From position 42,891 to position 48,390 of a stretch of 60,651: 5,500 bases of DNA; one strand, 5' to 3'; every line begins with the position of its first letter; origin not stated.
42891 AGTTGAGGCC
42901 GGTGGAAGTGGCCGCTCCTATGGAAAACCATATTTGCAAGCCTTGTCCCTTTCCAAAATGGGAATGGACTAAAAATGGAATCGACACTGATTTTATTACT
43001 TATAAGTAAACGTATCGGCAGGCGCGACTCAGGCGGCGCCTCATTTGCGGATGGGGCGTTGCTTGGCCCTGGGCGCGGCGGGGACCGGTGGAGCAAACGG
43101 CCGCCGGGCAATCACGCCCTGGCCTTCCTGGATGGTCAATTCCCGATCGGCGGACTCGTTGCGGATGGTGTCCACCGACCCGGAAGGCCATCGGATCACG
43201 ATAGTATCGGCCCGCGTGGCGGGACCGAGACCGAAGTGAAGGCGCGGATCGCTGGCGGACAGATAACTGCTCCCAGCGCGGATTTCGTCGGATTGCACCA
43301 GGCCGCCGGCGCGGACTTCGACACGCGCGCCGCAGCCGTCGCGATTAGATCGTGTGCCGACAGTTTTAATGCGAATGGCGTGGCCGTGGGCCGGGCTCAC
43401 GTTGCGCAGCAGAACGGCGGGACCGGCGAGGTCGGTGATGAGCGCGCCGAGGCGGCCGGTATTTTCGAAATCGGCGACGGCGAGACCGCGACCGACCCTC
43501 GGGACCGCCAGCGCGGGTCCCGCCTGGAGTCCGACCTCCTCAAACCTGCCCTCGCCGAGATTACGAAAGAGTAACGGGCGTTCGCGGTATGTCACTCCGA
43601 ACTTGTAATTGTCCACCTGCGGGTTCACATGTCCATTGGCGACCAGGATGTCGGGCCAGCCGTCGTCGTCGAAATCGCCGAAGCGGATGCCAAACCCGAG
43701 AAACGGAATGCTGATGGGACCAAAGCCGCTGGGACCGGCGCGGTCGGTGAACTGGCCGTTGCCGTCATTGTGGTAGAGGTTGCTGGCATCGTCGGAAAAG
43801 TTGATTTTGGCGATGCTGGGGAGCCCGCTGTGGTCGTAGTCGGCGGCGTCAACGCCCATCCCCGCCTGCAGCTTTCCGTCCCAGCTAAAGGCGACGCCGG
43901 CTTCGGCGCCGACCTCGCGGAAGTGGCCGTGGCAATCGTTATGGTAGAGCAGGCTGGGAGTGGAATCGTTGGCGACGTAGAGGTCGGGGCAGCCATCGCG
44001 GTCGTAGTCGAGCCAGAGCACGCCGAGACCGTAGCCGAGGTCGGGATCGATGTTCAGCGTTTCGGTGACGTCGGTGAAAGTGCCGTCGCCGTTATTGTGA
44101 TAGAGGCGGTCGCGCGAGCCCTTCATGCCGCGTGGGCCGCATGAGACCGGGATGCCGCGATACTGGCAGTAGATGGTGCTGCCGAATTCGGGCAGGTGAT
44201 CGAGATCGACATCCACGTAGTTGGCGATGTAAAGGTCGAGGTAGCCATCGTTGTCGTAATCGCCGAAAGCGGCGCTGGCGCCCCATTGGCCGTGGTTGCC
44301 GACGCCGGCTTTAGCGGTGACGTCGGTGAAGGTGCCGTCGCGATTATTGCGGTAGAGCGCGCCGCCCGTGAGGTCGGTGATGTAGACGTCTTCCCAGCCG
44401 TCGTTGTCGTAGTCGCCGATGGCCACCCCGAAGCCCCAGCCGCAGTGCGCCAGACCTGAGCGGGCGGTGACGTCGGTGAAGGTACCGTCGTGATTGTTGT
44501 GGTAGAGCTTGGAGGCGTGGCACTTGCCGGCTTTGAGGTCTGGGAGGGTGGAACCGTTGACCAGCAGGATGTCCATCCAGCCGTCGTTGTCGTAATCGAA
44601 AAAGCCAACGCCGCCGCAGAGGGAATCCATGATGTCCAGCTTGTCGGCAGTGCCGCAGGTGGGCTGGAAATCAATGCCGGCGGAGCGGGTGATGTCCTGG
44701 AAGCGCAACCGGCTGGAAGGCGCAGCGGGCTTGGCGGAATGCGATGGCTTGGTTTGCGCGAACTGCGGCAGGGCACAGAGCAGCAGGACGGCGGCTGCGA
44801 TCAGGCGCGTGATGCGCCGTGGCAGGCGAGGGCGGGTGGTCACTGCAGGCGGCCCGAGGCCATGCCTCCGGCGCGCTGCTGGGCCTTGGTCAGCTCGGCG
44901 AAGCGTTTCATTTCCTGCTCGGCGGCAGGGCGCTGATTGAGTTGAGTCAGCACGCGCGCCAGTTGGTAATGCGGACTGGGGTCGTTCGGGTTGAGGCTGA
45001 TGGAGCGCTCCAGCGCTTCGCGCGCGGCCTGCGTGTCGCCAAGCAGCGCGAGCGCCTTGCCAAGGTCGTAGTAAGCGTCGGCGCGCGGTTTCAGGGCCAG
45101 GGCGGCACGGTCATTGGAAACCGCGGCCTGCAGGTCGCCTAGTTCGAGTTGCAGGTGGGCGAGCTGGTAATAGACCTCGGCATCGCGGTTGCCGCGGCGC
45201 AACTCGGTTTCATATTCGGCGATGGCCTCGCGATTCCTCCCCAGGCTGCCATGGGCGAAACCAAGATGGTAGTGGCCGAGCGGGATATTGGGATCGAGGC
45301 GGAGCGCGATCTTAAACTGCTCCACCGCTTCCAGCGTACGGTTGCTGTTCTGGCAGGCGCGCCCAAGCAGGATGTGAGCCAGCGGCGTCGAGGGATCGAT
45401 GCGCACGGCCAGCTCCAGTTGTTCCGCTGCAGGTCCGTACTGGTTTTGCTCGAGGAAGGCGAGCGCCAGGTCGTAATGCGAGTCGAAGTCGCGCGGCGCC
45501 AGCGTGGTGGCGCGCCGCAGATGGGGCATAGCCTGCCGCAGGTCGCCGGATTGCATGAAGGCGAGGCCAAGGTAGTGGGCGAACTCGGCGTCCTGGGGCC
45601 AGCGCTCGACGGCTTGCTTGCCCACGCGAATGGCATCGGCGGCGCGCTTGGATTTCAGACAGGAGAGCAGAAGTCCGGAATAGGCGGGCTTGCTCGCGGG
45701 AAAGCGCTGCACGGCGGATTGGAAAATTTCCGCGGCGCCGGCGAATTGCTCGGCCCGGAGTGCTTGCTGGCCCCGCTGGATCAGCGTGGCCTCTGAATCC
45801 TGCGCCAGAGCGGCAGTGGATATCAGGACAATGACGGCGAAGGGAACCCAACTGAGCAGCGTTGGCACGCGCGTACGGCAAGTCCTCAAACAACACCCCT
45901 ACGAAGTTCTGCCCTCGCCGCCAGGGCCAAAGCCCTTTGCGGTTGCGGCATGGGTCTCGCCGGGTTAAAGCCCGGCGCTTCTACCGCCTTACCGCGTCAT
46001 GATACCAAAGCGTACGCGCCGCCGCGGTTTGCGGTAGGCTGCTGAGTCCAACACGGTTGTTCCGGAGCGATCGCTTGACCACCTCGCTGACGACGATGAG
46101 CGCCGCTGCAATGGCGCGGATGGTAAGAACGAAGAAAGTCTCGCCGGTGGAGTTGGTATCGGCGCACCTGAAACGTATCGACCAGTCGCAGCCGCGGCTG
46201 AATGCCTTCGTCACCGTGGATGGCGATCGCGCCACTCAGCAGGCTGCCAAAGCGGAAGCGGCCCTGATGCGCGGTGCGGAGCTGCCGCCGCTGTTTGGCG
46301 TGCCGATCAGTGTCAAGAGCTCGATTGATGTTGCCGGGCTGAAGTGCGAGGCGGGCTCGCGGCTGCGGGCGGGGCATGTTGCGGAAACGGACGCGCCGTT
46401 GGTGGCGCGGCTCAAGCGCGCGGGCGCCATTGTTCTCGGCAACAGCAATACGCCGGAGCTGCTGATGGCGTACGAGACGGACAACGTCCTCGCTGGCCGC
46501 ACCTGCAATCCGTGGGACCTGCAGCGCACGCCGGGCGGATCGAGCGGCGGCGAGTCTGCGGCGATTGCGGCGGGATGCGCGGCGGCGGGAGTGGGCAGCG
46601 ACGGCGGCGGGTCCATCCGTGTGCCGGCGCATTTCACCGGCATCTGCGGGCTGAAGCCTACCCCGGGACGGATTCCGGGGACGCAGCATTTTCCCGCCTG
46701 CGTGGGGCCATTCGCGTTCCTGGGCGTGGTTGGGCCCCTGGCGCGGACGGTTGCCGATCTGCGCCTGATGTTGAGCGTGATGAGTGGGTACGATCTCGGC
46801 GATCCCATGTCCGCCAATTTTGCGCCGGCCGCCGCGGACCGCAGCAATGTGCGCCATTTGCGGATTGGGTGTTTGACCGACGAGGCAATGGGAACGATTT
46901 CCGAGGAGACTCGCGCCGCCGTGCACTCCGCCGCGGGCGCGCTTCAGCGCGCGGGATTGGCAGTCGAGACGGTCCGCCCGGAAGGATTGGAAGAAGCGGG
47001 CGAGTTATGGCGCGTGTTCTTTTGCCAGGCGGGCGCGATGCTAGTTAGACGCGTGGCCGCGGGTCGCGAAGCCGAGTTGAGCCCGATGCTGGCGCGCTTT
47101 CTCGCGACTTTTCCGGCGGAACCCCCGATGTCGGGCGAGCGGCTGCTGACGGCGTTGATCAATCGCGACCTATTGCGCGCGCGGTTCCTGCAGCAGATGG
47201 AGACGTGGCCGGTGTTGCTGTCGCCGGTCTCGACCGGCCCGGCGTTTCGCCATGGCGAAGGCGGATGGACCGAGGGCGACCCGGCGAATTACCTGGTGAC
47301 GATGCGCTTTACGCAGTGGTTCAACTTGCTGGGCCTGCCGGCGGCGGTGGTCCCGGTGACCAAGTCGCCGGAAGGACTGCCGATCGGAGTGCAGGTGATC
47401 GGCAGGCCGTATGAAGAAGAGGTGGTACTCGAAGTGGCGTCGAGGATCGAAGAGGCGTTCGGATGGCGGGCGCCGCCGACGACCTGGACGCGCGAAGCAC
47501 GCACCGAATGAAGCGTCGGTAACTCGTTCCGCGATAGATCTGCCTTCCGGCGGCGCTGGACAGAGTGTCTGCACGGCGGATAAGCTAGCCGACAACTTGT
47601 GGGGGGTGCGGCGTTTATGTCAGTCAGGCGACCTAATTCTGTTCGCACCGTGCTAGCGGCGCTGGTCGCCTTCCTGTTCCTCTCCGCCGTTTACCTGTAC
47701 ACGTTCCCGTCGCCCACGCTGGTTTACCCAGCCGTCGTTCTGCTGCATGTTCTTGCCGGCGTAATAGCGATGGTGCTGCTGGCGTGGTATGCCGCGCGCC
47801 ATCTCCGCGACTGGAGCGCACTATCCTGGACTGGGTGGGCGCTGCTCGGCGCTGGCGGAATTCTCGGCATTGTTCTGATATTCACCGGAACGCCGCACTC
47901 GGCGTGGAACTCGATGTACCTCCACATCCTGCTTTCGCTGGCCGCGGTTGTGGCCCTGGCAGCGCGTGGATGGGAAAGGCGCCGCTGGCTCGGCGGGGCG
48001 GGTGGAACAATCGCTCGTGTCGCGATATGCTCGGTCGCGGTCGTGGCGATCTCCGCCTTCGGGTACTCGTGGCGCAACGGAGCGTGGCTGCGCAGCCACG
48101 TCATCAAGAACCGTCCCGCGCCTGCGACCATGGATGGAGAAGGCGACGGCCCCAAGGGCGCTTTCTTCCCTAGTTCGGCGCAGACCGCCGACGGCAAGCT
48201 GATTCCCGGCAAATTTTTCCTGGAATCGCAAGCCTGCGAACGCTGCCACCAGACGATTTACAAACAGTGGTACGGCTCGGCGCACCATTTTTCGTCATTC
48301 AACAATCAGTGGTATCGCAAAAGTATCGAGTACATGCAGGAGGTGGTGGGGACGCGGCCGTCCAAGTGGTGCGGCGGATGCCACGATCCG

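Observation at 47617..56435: Five-gene coupled operon: membrane-anchored 5xCxxCH cytochrome-TPR, CRTAC1/UnbV propeller, 1156-aa TPR/FG-GAP/UnbV giant and a split DMT transporter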

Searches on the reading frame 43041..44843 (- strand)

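Call 3: search_protein_families(library=pfam, proteins=[window:43041-44843:-], max_evalue=0.01)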
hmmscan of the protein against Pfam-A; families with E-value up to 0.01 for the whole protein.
window:43041-44843:- (600 aa): 3 families
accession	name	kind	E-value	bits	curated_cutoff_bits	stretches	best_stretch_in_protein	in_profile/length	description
PF13517.12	FG-GAP_3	-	7.3e-46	155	26.9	5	83-155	1-61/61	FG-GAP-like repeat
PF07593.17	UnbV_ASPIC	-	1.7e-21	76.3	23.4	1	503-570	1-68/68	ASPIC and UnbV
PF01839.29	FG-GAP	-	1.3e-09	38.1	22.1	1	187-209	1-23/37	FG-GAP repeat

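Call 4: search_protein_families(library=ncbifam, proteins=[window:43041-44843:-], max_evalue=0.01)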
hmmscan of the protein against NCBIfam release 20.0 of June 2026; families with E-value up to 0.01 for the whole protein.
window:43041-44843:- (600 aa): 1 family
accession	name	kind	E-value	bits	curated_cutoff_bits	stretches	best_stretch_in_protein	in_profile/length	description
NF047539.1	XAC2610_fam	domain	0.0019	18.6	35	0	386-410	1-25/89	XAC2610-related protein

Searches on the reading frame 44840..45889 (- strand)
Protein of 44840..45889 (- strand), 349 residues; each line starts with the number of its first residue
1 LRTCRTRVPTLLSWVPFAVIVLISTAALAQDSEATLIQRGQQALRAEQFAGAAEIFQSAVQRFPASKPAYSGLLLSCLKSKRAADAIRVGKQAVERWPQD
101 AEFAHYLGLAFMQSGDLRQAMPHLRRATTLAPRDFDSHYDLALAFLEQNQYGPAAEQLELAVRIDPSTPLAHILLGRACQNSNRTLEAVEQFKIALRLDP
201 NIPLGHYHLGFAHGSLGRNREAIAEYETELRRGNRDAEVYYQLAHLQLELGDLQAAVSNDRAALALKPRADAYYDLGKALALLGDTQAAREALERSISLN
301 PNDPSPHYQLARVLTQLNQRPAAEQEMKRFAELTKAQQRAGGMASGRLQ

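Call 3: search_protein_families(library=pfam, proteins=[window:44840-45889:-], max_evalue=0.01)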
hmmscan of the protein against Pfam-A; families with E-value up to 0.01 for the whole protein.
window:44840-45889:- (349 aa): 25 families
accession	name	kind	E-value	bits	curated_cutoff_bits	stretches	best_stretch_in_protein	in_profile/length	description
PF07719.23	TPR_2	-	9.2e-35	116.3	27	3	270-303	1-34/34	Tetratricopeptide repeat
PF13414.12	TPR_11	-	2.7e-32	110.6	26.8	4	108-148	1-41/42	TPR repeat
PF13181.12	TPR_8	-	2e-29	99.7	25.7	2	270-303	1-34/34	Tetratricopeptide repeat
PF00515.34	TPR_1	-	4.7e-29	99.4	27.8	1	270-303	1-34/34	Tetratricopeptide repeat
PF13428.12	TPR_14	-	1.3e-26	90.7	23.5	2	271-312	2-43/44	Tetratricopeptide repeat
PF13432.12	TPR_16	-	5.1e-26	91.2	32.7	4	107-167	3-63/65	Tetratricopeptide repeat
PF13431.12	TPR_17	-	3.6e-25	86.5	24.4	1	293-324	2-33/34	Tetratricopeptide repeat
PF14559.12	TPR_19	-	6.5e-24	84.5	25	5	112-177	2-67/68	Tetratricopeptide repeat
PF12895.13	ANAPC3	-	2.2e-14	53.9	27.2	3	82-158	4-79/82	Anaphase-promoting complex, cyclosome, subunit 3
PF13174.12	TPR_6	-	6e-13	49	26.3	1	271-302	1-32/33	Tetratricopeptide repeat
PF13371.12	TPR_9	-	3.3e-12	46.7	35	3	110-173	4-67/73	Tetratricopeptide repeat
PF13424.12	TPR_12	-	5.9e-12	46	30.1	1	270-299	45-74/77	Tetratricopeptide repeat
PF23914.1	TPR_CcmH_CycH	-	6.1e-12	46.1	42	1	264-334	43-114/158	Cytochrome c-type biogenesis protein H TPR domain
PF25060.1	ARM_TT21_2nd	-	4.5e-09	36.6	27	0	22-86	45-109/270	Tetratricopeptide repeat protein 21 second ARM domain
PF13176.12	TPR_7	-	5.9e-08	32.6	27.9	0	107-134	5-34/36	Tetratricopeptide repeat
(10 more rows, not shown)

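Call 4: search_protein_families(library=ncbifam, proteins=[window:44840-45889:-], max_evalue=0.01)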
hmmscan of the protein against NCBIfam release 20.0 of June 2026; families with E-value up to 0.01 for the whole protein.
window:44840-45889:- (349 aa): 33 families (the best 25 are shown)
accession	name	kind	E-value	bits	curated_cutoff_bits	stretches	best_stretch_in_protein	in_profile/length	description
NF040959.1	MamA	equivalog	1.4e-36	125.9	200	2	76-224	46-194/204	magnetosome protein MamA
TIGR02917.1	PEP_TPR_lipo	equivalog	2.8e-28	98.3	312.2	2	44-212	306-474/899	XrtA/PEP-CTERM system TPR-repeat protein PrsT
TIGR02552.1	LcrH_SycD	equivalog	3e-22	78.8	104.8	3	238-338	19-120/136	SycD/LcrH family type III secretion system chaperone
TIGR02521.1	type_IV_pilW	equivalog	8.9e-21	74.5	154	3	138-201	34-97/234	type IV pilus biogenesis/stability protein PilW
NF033920.0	C39_PA2778_fam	equivalog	8.3e-16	58.2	150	2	18-132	141-255/255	PA2778 family cysteine peptidase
NF033758.1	gliding_GltE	equivalog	1.4e-14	53.9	225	2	51-203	172-324/411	adventurous gliding motility TPR repeat lipoprotein GltE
NF052415.1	T3SS_chap_SctY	equivalog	8.9e-13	48.7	70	2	101-192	6-100/106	type III secretion apparatus assembly chaperone SctY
NF047558.1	TPR_END_plus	domain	9.3e-13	47.9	32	1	272-303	1-32/56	TPR end-of-group domain-containing protein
NF033762.1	social_mot_Tgl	equivalog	1.8e-12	47.1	225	1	83-256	47-223/252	social motility TPR repeat lipoprotein Tgl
TIGR02795.1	tol_pal_ybgF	equivalog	1.3e-11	45.1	90.1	0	38-102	7-74/119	tol-pal system protein YbgF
TIGR00540.1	TPR_hemY_coli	hypoth_equivalog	1.4e-11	43.8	142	2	113-192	304-382/385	heme biosynthesis-associated TPR protein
TIGR03939.1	PGA_TPR_OMP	equivalog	3.1e-11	42.2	366.65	2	43-134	95-187/800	poly-beta-1,6 N-acetyl-D-glucosamine export porin PgaA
NF008520.0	PRK11447.1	equivalog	1.9e-10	39.2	858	1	76-133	278-335/1157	cellulose synthase complex outer membrane protein BcsC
NF007302.0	PRK09782.1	equivalog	1.8e-09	36.2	1223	1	235-336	610-712/990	phage receptor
NF047371.1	FlcA_CTERM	equivalog_domain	4e-09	35.5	300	1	284-338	327-381/646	periplasmic flagellar collar protein FlcA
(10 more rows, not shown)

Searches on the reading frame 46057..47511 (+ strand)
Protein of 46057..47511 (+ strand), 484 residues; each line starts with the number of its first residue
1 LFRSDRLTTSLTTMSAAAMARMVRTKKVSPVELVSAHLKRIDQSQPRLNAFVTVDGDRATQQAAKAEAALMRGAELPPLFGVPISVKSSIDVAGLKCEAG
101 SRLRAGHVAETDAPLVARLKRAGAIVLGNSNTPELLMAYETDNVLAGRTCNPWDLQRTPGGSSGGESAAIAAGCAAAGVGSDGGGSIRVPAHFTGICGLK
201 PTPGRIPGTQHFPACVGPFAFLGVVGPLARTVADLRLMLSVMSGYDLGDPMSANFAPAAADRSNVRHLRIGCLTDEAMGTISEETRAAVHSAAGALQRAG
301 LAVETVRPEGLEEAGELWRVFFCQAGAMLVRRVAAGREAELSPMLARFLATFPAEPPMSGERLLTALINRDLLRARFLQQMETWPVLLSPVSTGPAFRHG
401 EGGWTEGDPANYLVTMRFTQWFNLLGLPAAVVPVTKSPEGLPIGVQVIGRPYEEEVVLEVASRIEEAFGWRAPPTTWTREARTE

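Call 3: search_protein_families(library=pfam, proteins=[window:46057-47511:+], max_evalue=0.01)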
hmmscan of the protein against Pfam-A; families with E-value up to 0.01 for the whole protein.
window:46057-47511:+ (484 aa): 1 family
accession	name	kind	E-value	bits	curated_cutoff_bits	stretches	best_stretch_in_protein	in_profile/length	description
PF01425.27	Amidase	-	1.9e-107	360.5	27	1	32-458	1-445/445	Amidase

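Call 74: search_protein_families(library=ncbifam, proteins=[window:46057-47511:+], max_evalue=0.00001)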
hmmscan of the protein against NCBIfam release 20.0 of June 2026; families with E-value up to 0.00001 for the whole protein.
window:46057-47511:+ (484 aa): 26 families (the best 25 are shown)
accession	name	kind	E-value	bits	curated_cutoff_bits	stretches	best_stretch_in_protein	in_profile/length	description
NF005687.0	PRK07487.1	subfamily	1.9e-103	346.8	428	1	10-472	4-460/468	amidase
NF004815.0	PRK06169.1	equivalog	8.8e-100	334.5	506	1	8-473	4-464/471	amidase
NF004816.0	PRK06170.1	equivalog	1.2e-97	327.7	503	1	12-475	10-490/493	amidase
NF005450.0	PRK07042.1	equivalog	1.4e-82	277.7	458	1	9-478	2-459/464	amidase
NF006631.0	PRK09201.1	equivalog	2e-78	264.2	461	1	10-467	3-454/466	AtzE family amidohydrolase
NF009119.0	PRK12470.1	equivalog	2.1e-75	254.5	498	1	9-471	4-455/462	amidase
TIGR02715.1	amido_AtzE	subfamily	1.4e-74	251.7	425.75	1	16-466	2-446/452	AtzE family amidohydrolase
NF004717.0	PRK06061.1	equivalog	5.8e-73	246.2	498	1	15-478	18-479/483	amidase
NF005686.0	PRK07486.1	subfamily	3.4e-71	240.4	465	1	9-472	9-477/486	amidase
NF005688.0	PRK07488.1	equivalog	2.4e-69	234.5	532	1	9-314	6-295/474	indoleacetamide hydrolase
TIGR00132.1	gatA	equivalog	1.8e-68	231.4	481.1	2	21-307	3-285/466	Asp-tRNA(Asn)/Glu-tRNA(Gln) amidotransferase subunit GatA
NF005899.0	PRK07869.1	equivalog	4.1e-56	190.7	418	1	10-471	11-465/471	amidase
NF006043.0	PRK08186.1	subfamily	7.9e-56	189.7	487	1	12-472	5-452/600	allophanate hydrolase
NF005460.0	PRK07056.1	subfamily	3.8e-54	184.4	447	1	16-468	10-453/457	amidase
NF005099.0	PRK06529.1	equivalog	5.2e-54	183.8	505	1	15-401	5-389/484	amidase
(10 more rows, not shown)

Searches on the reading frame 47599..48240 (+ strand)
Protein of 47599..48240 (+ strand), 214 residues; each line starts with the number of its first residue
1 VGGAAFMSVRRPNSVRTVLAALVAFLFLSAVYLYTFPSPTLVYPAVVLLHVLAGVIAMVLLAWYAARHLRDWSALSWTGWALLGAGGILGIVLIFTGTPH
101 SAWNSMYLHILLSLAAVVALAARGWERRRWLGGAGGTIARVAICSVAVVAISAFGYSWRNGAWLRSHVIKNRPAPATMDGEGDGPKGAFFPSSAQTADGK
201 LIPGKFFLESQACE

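Call 9: search_protein_families(library=pfam, proteins=[window:47599-48240:+], max_evalue=10)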
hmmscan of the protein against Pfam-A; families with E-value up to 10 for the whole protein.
window:47599-48240:+ (214 aa): 9 families
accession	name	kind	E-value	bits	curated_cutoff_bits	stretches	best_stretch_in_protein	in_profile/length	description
PF02687.27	FtsX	-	0.036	14.6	25.5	1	18-70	60-116/120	FtsX-like permease C-terminal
PF05425.18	CopD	-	0.044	14.6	32.1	1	67-131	2-66/105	Copper resistance protein D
PF01757.29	Acyl_transf_3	-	0.056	12.9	31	1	17-130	153-270/326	Acyltransferase domain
PF09813.14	Coa3_cc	-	0.26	11.4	27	1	9-36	5-33/48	Cytochrome c oxidase assembly factor 3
PF03419.18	Peptidase_U4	-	0.44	10.2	28.4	1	7-130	25-139/284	Sporulation factor SpoIIGA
PF09586.16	YfhO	-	1.7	7.3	28.5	1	56-129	347-423/835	Bacterial membrane protein YfhO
PF01027.25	Bax1-I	-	3.4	7.8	34.1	1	7-117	56-166/207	Inhibitor of apoptosis-promoting Bax1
PF07695.17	7TMR-DISM_7TM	-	7.6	6.8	29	1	7-117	89-199/205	7TM diverse intracellular signalling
PF09843.14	DUF2070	-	9.2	4.9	30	0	18-120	72-168/561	Predicted membrane protein (DUF2070)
